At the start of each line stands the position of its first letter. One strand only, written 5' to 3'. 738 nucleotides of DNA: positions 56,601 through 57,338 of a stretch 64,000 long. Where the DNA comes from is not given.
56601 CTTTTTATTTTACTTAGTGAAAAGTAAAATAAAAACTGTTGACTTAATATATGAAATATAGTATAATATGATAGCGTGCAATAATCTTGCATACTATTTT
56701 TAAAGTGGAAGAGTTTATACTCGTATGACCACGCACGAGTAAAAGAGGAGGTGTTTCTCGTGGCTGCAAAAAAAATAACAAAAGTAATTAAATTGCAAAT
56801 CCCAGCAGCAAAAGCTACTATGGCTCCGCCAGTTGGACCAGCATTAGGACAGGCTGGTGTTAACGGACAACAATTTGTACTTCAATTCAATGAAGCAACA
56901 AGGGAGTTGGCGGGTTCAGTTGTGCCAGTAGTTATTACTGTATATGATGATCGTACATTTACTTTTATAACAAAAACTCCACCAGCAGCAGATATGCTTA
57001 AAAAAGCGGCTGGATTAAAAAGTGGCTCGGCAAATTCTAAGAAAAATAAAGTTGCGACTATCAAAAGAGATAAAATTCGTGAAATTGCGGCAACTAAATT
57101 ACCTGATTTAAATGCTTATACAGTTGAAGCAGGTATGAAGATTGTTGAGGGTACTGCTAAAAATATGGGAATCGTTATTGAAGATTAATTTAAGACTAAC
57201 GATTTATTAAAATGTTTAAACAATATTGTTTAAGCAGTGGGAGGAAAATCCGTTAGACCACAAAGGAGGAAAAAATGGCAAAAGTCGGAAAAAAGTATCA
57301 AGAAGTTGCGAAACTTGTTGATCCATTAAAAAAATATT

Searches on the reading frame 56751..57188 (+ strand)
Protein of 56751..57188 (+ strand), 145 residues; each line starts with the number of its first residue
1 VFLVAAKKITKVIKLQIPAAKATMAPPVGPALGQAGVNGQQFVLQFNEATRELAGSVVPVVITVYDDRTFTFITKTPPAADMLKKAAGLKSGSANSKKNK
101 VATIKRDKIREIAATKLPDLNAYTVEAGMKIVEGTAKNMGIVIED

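Call 53: list_cluster_members(proteins=[window:56751-57188:+, window:57275-57964:+, window:58643-59008:+, window:56007-56543:+, P0287, P0279, P0196])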
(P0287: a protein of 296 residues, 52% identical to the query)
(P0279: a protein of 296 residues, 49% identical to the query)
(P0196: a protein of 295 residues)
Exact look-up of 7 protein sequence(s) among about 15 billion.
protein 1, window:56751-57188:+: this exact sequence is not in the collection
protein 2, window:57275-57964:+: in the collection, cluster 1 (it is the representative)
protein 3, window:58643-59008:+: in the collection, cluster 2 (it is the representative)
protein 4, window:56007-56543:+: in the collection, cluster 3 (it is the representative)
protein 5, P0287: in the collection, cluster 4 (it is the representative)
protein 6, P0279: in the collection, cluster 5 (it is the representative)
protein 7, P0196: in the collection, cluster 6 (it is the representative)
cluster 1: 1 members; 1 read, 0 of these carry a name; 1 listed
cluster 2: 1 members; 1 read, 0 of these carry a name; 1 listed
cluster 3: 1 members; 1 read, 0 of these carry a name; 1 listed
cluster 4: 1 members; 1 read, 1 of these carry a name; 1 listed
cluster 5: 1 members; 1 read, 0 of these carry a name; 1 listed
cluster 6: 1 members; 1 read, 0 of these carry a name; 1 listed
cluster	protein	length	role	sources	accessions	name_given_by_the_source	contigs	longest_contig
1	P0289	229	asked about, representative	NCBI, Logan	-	-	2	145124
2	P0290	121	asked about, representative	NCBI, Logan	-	-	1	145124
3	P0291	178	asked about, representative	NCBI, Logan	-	-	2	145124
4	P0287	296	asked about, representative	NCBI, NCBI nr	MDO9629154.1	MAG: hypothetical protein Q7I99_04560 [Acholeplasmataceae bacterium] | hypothetical protein [Acholeplasmataceae bacterium]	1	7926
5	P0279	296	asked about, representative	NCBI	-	-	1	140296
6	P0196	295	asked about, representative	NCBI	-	-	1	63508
